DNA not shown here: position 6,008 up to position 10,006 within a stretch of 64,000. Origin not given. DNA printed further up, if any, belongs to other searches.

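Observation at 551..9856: Single 9.3-kb operon combining canonical NfnAB with a StnABC-like (Sporomusa-type Nfn) NuoEFG module and an embedded regulator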

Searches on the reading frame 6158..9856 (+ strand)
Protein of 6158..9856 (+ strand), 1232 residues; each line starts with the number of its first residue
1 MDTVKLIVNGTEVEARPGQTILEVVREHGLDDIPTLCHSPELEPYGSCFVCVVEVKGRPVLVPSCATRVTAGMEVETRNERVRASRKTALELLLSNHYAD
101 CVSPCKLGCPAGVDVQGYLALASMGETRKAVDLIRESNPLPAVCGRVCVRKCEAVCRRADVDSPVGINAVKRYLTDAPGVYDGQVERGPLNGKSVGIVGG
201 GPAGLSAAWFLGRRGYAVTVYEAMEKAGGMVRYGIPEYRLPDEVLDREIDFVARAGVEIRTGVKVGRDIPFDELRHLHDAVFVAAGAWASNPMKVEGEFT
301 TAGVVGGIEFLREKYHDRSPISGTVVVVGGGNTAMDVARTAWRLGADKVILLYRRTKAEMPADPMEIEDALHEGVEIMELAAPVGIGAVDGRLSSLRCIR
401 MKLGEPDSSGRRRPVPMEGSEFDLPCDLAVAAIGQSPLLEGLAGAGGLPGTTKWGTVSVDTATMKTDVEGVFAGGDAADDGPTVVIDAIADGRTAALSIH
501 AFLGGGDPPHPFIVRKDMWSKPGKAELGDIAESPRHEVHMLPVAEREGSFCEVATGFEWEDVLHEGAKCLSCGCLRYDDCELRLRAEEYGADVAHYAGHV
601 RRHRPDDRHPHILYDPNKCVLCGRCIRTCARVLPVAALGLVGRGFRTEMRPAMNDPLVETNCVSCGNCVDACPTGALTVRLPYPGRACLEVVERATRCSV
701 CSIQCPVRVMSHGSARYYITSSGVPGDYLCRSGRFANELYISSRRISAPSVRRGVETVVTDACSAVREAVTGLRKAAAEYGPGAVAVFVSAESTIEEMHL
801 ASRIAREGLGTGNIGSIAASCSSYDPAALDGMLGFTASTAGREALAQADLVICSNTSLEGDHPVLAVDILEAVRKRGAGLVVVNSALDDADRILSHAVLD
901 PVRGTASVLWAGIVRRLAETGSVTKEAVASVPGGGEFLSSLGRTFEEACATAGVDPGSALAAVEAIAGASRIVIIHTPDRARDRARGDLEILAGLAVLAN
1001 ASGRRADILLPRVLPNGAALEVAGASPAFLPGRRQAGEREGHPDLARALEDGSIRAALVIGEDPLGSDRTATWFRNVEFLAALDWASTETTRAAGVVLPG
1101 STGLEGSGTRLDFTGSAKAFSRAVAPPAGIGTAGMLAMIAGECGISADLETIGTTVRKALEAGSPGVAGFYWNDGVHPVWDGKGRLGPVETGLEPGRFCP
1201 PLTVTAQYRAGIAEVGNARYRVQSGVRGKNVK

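Call 4: search_protein_families(library=pfam, proteins=[window:6158-9856:+], max_evalue=0.01)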
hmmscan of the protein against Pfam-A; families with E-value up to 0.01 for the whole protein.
window:6158-9856:+ (1232 aa): 25 families
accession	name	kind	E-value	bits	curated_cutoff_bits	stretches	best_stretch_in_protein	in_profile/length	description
PF07992.20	Pyr_redox_2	-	6.4e-28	98.4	26.1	1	194-492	2-291/291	Pyridine nucleotide-disulphide oxidoreductase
PF13510.11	Fer2_4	-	2.8e-18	66.2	22.8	1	3-79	3-81/82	2Fe-2S iron-sulfur cluster binding domain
PF14691.11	Fer4_20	-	3.2e-17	62.8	25.8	1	101-177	27-107/113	Dihydroprymidine dehydrogenase domain II, 4Fe-4S cluster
PF22117.2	Fer4_Nqo3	-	1.7e-09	38.1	27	1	610-678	2-67/67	NADH-quinone oxidoreductase subunit 3, ferredoxin-like domain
PF00384.28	Molybdopterin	-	3.3e-09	36.7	24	1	772-1127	29-337/353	Molybdopterin oxidoreductase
PF13450.12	NAD_binding_8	-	4.3e-09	37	21.9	1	197-232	1-36/68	NAD(P)-binding Rossmann-like domain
PF13738.12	Pyr_redox_3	-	1.3e-08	34.9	30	1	281-360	128-201/305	Pyridine nucleotide-disulphide oxidoreductase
PF13187.11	Fer4_9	-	1.2e-07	32.1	27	1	618-676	1-51/52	4Fe-4S dicluster domain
PF12838.12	Fer4_7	-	2.7e-07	31.4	27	2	618-676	1-52/52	4Fe-4S dicluster domain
PF00037.32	Fer4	-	1.4e-06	28.3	21.1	1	659-678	5-24/24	4Fe-4S binding domain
PF00070.33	Pyr_redox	-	1.6e-06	29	22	0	325-373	2-48/82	Pyridine nucleotide-disulphide oxidoreductase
PF01266.30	DAO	-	3.1e-06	27.4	27.9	1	195-228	2-35/353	FAD dependent oxidoreductase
PF12837.12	Fer4_6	-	1.1e-05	25.6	25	2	612-630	2-20/24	4Fe-4S binding domain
PF13237.11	Fer4_10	-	1.5e-05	25.2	25.5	1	612-673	2-53/53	4Fe-4S dicluster domain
PF01494.25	FAD_binding_3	-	4.9e-05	23.1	22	1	194-227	3-36/349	FAD binding domain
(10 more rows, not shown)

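Call 7: search_solved_structures(query=window:6158-9856:+, max_evalue=0.00001, show_alignments=1)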
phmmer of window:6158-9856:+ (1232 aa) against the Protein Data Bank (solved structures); distinct sequences matched with E-value up to 0.00001: 92 (the best 60 are shown).
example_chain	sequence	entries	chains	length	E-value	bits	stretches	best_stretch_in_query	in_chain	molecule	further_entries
9bov_A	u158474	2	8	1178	3.5e-222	743.6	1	4-1156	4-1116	Molybdopterin oxidoreductase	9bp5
8oh5_C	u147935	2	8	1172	1.3e-200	672.2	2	3-868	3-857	Formate dehydrogenase-O, major subunit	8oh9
9n5u_A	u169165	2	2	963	4.5e-166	557.8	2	3-505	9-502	NfnA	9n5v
5jca_L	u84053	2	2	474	1.3e-84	287.9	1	103-504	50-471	NADH-dependent Ferredoxin:NADP Oxidoreductase (NfnI) subunit alpha | NADH-dependent Ferredoxin:NADP Oxidoreductase subunit alpha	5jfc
4ylf_B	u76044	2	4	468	3.4e-83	283.3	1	103-506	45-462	Dihydropyrimidine dehydrogenase subunit A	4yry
6s6s_G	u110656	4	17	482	3.8e-71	243.3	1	95-503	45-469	Glutamate synthase [NADPH] small chain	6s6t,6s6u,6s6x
2vdc_G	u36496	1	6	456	4.7e-71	243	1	96-503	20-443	GLUTAMATE SYNTHASE [NADPH] SMALL CHAIN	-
5vj7_A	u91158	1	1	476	3.1e-69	237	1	103-504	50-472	Oxidoreductase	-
6tg9_A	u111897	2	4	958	1.1e-51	178.9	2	598-885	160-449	Formate dehydrogenase subunit alpha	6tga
9wxb_B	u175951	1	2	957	5.3e-49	170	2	606-1145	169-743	Formate dehydrogenase alpha subunit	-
7t2r_A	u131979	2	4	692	1.5e-44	155.3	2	573-974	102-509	NiFe hydrogenase subunit A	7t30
8rqz_C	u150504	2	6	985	1.7e-42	148.5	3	693-974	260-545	Probable oxidoreductase YjgC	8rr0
9gzq_A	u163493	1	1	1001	1.8e-42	148.3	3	693-974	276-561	Probable oxidoreductase YjgC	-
7vw6_A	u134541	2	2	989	1.1e-41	145.8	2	602-1128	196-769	Formate dehydrogenase | Tungsten-containing formate dehydrogenase alpha subunit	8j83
7e5z_A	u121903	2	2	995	1.1e-41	145.8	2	602-1128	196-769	Formate dehydrogenase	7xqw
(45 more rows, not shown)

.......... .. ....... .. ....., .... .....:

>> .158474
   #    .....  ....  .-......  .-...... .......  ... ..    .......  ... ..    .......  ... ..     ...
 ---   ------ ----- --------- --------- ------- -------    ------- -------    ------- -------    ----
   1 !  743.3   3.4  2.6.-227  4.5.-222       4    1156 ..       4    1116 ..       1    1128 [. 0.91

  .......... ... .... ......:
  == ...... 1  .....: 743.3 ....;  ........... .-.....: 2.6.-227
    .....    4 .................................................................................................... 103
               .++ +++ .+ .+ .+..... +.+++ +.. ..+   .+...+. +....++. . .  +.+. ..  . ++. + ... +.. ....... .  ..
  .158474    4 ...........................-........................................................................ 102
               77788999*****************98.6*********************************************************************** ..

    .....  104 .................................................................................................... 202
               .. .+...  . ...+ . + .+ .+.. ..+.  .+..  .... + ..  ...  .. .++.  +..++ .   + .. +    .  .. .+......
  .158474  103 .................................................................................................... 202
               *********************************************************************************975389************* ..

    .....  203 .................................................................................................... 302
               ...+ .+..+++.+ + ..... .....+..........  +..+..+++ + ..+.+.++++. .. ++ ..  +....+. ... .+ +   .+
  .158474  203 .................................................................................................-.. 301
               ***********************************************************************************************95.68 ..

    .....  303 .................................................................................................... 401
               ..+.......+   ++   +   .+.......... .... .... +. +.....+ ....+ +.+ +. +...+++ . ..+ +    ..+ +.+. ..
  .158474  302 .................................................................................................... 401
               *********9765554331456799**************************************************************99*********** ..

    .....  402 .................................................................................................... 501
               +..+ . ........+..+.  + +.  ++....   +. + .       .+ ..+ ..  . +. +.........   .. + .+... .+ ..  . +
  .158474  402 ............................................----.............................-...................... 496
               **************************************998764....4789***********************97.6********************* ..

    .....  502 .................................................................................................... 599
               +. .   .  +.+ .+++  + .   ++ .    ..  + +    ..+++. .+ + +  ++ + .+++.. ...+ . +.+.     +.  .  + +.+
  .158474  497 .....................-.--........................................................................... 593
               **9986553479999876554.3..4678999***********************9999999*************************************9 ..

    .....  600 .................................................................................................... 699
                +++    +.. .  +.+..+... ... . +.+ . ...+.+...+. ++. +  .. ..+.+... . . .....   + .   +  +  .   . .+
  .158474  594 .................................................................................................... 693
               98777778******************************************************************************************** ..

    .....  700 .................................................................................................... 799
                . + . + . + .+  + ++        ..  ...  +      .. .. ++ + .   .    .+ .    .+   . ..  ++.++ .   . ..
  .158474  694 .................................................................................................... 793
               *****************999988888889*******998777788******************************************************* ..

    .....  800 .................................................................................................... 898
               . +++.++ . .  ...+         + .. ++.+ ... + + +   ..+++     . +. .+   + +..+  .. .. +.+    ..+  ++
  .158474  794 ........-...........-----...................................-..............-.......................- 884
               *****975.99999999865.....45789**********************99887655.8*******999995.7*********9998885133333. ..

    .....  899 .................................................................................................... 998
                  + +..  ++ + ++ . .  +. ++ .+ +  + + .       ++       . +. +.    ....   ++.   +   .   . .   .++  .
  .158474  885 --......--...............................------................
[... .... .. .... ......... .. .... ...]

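Call 11: find_encoding_contigs(protein=window:6158-9856:+, flank=10000, max_places=6)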
Protein window:6158-9856:+ (1232 aa): 22 contigs read that carry it; 6 places shown.
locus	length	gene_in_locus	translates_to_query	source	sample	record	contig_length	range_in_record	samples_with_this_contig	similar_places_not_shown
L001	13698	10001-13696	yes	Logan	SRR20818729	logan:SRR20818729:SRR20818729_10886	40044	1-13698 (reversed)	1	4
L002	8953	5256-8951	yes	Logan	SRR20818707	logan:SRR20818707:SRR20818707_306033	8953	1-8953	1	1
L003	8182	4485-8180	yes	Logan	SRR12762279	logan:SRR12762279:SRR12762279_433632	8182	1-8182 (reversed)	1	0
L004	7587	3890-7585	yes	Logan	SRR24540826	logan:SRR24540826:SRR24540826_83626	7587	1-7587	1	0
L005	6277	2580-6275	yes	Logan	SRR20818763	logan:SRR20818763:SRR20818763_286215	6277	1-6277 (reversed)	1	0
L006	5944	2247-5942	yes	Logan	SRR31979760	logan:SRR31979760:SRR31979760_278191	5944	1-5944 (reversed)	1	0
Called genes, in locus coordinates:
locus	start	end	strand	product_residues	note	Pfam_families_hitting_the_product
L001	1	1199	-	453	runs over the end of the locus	PF02812:ELFV_dehydrog_N, PF00208:ELFV_dehydrog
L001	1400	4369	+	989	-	PF00072:Response_reg (faint), PF01326:PPDK_N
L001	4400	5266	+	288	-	PF10418:DHODB_Fe-S_bind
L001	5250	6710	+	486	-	PF14691:Fer4_20, PF07992:Pyr_redox_2, PF13738:Pyr_redox_3 (faint), PF00070:Pyr_redox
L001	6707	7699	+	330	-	PF00072:Response_reg, PF01037:AsnC_trans_reg (faint)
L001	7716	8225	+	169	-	PF01257:2Fe-2S_thioredx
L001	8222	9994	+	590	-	PF01512:Complex1_51K, PF10589:NADH_4Fe-4S, PF12797:Fer4_2 (faint), PF00037:Fer4 (weak), PF12837:Fer4_6 (weak), PF12838:Fer4_7, PF13237:Fer4_10 (weak), PF13187:Fer4_9 (weak)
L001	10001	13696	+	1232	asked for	PF13510:Fer2_4, PF14691:Fer4_20, PF07992:Pyr_redox_2, PF13450:NAD_binding_8, PF13187:Fer4_9, PF13237:Fer4_10 (weak), PF22117:Fer4_Nqo3, PF00384:Molybdopterin, +6 more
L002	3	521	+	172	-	?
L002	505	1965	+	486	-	PF14691:Fer4_20, PF07992:Pyr_redox_2, PF13738:Pyr_redox_3 (faint), PF00070:Pyr_redox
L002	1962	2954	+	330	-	PF00072:Response_reg, PF01037:AsnC_trans_reg (faint)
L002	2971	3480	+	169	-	PF01257:2Fe-2S_thioredx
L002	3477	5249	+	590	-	PF01512:Complex1_51K, PF10589:NADH_4Fe-4S, PF12797:Fer4_2 (faint), PF00037:Fer4 (weak), PF12837:Fer4_6 (weak), PF12838:Fer4_7, PF13237:Fer4_10 (weak), PF13187:Fer4_9 (weak)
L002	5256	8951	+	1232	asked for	PF13510:Fer2_4, PF14691:Fer4_20, PF07992:Pyr_redox_2, PF13450:NAD_binding_8, PF13187:Fer4_9, PF13237:Fer4_10 (weak), PF22117:Fer4_Nqo3, PF00384:Molybdopterin, +6 more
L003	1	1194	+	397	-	?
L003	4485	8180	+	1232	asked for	PF13510:Fer2_4, PF14691:Fer4_20, PF07992:Pyr_redox_2, PF13450:NAD_binding_8, PF13187:Fer4_9, PF13237:Fer4_10 (weak), PF22117:Fer4_Nqo3, PF00384:Molybdopterin, +6 more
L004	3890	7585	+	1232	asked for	PF13510:Fer2_4, PF14691:Fer4_20, PF07992:Pyr_redox_2, PF13450:NAD_binding_8, PF13187:Fer4_9, PF13237:Fer4_10 (weak), PF22117:Fer4_Nqo3, PF00384:Molybdopterin, +6 more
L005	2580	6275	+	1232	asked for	PF13510:Fer2_4, PF14691:Fer4_20, PF07992:Pyr_redox_2, PF13450:NAD_binding_8, PF13187:Fer4_9, PF13237:Fer4_10 (weak), PF22117:Fer4_Nqo3, PF00384:Molybdopterin, +6 more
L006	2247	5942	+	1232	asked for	PF13510:Fer2_4, PF14691:Fer4_20, PF07992:Pyr_redox_2, PF13450:NAD_binding_8, PF13187:Fer4_9, PF13237:Fer4_10 (weak), PF22117:Fer4_Nqo3, PF00384:Molybdopterin, +6 more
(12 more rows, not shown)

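Call 12: search_protein_families(library=ncbifam, proteins=[window:6158-9856:+], max_evalue=0.00001)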
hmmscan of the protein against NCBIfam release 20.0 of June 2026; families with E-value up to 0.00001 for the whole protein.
window:6158-9856:+ (1232 aa): 39 families (the best 25 are shown)
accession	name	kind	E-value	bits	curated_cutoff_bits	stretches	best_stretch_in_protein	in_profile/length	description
NF009454.0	PRK12814.1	equivalog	2.4e-185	617.7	916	1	1-630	1-629/657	putative NADPH-dependent glutamate synthase small subunit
NF009410.0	PRK12771.1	subfamily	1e-145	486.6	516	1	65-580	10-520/566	NAD(P)-binding protein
NF009414.0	PRK12778.1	equivalog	8.5e-104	348.3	1103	1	97-503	330-749/752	bifunctional dihydroorotate dehydrogenase B NAD binding subunit/NADPH-dependent glutamate synthase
TIGR03315.1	Se_ygfK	equivalog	4.5e-97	325.6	835.3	1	76-674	421-935/1012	putative selenate reductase subunit YgfK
TIGR01316.1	gltA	equivalog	4e-93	312.7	471.75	1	101-503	34-449/449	NADPH-dependent glutamate synthase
NF010590.0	PRK13984.1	equivalog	3.5e-91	306.2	946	1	102-503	193-606/611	putative oxidoreductase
TIGR01318.1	gltD_gamma_fam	subfamily_domain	2.4e-77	260.5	482.95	1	101-503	45-465/467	glutamate synthase, small subunit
NF009413.0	PRK12775.1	equivalog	1.4e-76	258.1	1895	1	99-506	334-757/1006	putative trifunctional 2-polyprenylphenol hydroxylase/glutamate synthase subunit beta/ferritin domain-containing protein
NF009408.0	PRK12769.1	equivalog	1.7e-74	251.2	1003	1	104-504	235-652/659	formate-dependent uric acid utilization protein AegA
NF009415.0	PRK12779.1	equivalog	2.7e-71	240.7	1519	1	105-499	210-622/944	putative bifunctional glutamate synthase subunit beta/2-polyprenylphenol hydroxylase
NF009409.0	PRK12770.1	subfamily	1.5e-69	234.8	343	1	187-504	13-351/360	putative glutamate synthase subunit beta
NF009451.0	PRK12809.1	equivalog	1.5e-61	208.5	1154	1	103-499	217-630/639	formate-dependent uric acid utilization protein YgfT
TIGR01973.1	NuoG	equivalog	1.3e-60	205.9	470.05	2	579-1128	103-594/606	NADH-quinone oxidoreductase subunit NuoG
TIGR01317.1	GOGAT_sm_gam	subfamily_domain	2.6e-58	198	447.7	1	99-505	45-480/485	glutamate synthase small subunit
NF040763.1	FeFe_hydrog_A6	exception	1.6e-52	178.7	765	2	4-105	1-101/571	NADH-dependent [FeFe] hydrogenase, group A6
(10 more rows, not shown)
